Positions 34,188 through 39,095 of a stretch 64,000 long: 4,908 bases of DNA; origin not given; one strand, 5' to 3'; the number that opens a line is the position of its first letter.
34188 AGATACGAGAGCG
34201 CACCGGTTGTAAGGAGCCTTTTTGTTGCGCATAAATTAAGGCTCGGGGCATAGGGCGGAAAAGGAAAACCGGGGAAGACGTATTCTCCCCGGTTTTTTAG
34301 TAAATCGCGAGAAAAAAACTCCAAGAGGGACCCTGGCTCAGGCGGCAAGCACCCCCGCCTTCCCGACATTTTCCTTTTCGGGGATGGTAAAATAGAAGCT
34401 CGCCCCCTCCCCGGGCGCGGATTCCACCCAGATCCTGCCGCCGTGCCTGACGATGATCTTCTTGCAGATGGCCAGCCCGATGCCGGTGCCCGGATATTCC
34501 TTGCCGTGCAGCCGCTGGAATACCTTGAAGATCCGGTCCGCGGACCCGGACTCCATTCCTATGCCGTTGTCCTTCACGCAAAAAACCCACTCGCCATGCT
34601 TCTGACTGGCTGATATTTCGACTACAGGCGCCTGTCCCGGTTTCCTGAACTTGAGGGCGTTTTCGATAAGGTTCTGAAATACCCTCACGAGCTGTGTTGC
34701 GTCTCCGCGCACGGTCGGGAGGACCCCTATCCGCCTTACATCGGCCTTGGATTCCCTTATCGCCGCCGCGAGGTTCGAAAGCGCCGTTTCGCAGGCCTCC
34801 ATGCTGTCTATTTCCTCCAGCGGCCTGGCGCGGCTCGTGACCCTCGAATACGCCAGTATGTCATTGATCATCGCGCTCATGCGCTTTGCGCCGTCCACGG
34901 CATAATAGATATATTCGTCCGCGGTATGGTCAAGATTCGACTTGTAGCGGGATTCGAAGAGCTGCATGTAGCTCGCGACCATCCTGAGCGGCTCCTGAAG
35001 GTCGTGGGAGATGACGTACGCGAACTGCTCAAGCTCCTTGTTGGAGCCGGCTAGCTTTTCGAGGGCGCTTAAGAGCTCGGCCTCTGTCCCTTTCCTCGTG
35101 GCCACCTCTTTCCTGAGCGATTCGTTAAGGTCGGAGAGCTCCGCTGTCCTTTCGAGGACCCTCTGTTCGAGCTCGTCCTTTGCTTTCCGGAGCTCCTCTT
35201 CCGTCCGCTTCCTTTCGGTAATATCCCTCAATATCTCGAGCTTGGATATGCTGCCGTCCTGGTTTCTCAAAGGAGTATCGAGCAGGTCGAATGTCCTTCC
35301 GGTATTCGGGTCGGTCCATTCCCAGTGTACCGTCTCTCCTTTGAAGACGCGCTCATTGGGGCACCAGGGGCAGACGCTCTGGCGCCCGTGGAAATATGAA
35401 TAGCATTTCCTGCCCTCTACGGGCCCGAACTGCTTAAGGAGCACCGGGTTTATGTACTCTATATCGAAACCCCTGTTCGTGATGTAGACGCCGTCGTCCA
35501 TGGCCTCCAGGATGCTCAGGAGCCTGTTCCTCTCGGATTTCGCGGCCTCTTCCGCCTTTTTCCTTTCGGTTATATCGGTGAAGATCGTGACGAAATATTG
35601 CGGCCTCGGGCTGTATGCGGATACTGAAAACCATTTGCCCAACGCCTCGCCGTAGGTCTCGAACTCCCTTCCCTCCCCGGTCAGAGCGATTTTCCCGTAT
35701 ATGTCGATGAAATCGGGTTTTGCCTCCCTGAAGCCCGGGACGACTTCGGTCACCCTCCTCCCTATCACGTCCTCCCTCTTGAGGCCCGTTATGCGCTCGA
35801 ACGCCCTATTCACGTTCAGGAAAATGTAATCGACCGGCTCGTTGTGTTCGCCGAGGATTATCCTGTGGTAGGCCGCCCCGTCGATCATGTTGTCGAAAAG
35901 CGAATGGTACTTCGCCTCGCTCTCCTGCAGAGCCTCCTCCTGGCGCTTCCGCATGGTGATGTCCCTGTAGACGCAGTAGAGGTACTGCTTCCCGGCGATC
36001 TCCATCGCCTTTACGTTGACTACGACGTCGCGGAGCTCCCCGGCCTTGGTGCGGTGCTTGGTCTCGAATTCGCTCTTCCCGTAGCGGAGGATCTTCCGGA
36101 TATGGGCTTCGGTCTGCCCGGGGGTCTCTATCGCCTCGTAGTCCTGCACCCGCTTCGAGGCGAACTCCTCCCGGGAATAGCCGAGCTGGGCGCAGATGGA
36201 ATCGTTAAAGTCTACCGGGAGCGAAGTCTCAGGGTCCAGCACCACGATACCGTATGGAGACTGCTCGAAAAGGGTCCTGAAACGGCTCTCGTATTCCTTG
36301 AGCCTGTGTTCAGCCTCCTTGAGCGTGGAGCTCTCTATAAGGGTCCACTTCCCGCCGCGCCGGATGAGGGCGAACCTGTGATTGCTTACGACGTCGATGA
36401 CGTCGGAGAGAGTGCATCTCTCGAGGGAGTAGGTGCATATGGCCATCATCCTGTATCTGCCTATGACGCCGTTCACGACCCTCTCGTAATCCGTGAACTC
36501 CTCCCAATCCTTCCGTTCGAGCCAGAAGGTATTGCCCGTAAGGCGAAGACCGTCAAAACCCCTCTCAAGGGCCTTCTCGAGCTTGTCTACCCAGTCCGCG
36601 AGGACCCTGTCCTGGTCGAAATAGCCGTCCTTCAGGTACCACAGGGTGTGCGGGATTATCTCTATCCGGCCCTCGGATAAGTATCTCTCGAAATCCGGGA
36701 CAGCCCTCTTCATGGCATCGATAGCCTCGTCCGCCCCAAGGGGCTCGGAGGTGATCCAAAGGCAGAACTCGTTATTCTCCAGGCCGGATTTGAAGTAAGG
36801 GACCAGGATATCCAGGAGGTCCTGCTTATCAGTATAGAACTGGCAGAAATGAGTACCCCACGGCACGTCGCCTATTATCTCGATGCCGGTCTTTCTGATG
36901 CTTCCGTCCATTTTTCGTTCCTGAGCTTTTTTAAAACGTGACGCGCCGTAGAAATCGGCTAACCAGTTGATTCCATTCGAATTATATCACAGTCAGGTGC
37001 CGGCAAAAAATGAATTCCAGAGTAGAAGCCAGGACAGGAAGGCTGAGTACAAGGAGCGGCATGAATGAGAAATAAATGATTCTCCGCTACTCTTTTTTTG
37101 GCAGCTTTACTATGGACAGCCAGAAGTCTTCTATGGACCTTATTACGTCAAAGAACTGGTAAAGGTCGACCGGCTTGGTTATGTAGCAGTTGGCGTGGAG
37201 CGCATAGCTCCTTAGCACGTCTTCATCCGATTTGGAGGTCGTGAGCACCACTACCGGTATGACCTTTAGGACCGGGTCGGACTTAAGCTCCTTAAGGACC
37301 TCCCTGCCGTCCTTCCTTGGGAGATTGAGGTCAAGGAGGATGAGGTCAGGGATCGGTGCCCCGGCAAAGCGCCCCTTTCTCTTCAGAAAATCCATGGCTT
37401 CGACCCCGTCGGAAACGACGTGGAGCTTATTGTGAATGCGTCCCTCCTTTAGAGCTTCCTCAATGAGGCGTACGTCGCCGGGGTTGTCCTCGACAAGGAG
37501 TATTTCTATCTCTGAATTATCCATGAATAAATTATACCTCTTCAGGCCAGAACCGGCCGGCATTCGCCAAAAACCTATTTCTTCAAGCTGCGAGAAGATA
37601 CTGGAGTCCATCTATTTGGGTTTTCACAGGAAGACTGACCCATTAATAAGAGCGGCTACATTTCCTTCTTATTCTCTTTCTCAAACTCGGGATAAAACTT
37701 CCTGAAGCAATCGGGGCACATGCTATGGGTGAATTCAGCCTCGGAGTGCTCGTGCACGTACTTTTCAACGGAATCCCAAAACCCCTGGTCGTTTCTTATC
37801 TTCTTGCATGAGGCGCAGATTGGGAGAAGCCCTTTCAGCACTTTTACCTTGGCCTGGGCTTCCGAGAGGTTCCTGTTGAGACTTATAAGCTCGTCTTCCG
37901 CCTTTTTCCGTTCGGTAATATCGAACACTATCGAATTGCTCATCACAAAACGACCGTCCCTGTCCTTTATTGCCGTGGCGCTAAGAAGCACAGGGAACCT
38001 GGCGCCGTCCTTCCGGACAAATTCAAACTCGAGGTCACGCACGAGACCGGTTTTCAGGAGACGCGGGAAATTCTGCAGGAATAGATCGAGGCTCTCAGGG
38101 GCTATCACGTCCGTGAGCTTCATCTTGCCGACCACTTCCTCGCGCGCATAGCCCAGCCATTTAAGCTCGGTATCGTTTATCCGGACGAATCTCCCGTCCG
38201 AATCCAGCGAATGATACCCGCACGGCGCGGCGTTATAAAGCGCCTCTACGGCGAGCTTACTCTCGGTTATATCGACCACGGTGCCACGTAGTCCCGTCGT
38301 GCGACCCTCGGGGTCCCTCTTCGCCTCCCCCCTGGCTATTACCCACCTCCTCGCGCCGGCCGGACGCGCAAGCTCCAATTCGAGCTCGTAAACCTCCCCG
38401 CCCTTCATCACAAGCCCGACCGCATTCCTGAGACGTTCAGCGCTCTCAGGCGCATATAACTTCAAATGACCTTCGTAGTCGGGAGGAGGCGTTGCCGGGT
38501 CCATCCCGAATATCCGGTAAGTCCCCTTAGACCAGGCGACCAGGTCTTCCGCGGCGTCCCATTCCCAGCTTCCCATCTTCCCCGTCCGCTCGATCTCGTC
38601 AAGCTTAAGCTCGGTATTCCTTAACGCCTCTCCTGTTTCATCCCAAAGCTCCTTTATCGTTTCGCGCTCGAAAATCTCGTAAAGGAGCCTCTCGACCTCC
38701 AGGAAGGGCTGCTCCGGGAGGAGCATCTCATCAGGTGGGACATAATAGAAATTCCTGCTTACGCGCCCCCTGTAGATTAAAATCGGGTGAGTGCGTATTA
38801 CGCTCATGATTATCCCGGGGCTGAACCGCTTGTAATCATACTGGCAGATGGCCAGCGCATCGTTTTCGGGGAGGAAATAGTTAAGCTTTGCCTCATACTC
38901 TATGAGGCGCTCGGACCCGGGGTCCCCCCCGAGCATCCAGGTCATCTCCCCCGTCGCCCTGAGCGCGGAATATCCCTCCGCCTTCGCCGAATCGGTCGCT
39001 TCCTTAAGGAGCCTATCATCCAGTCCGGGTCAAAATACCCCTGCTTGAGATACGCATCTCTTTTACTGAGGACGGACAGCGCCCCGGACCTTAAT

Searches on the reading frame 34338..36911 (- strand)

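Call 40: search_protein_families(library=pfam, proteins=[window:34338-36911:-], max_evalue=0.0001)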
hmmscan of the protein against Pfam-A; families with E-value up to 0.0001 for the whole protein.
window:34338-36911:- (857 aa): 9 families
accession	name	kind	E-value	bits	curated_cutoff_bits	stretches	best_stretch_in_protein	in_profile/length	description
PF14417.12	MEDS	-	3.1e-48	164.1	29.8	1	20-179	1-161/161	MEDS: MEthanogen/methylotroph, DcmR Sensory domain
PF02518.31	HATPase_c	-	8.2e-27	94.3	26.4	1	736-846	1-110/111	Histidine kinase-, DNA gyrase B-, and HSP90-like ATPase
PF13426.13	PAS_9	-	2e-23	83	27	2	220-319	2-102/103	PAS domain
PF08448.16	PAS_4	-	1.5e-21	77.1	23.1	2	468-569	1-110/110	PAS fold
PF13188.13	PAS_8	-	3.4e-17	62.1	21.8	1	210-249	2-40/65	PAS domain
PF00989.32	PAS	-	7.6e-15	55.4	22.6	1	210-318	2-113/113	PAS fold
PF00512.31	HisKA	-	2.9e-09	37.3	26.9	1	627-693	2-65/66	His Kinase A (phospho-acceptor) domain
PF08447.18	PAS_3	-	1e-05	26.1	25.6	0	233-301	2-73/89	PAS fold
PF12860.13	PAS_7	-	5.8e-05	23.7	27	0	440-455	100-115/115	PAS fold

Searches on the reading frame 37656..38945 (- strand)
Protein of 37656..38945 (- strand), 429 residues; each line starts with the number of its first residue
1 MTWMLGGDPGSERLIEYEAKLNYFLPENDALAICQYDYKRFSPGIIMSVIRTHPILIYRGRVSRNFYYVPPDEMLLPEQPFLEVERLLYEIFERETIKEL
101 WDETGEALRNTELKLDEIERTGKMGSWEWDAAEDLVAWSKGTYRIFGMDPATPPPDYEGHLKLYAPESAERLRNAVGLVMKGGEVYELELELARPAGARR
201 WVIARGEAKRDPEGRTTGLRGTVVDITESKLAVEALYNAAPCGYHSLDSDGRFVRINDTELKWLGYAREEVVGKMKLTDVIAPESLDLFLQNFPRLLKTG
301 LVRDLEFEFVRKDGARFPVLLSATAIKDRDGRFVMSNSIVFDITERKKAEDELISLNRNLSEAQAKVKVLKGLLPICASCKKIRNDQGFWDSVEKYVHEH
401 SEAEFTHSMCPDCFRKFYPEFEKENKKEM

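Call 40: search_protein_families(library=pfam, proteins=[window:37656-38945:-], max_evalue=0.0001)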
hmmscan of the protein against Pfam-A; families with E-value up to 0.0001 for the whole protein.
window:37656-38945:- (429 aa): 5 families
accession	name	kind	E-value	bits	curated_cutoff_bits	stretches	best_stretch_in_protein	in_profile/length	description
PF08447.18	PAS_3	-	1.7e-24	86.4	25.6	2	136-223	2-89/89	PAS fold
PF13426.13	PAS_9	-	4.9e-22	78.6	27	1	241-345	1-103/103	PAS domain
PF08448.16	PAS_4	-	4.6e-19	69.1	23.1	2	238-347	2-109/110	PAS fold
PF14417.12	MEDS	-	8.2e-13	48.9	29.8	1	1-54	108-161/161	MEDS: MEthanogen/methylotroph, DcmR Sensory domain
PF00989.32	PAS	-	6e-10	39.6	22.6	1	233-334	3-104/113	PAS fold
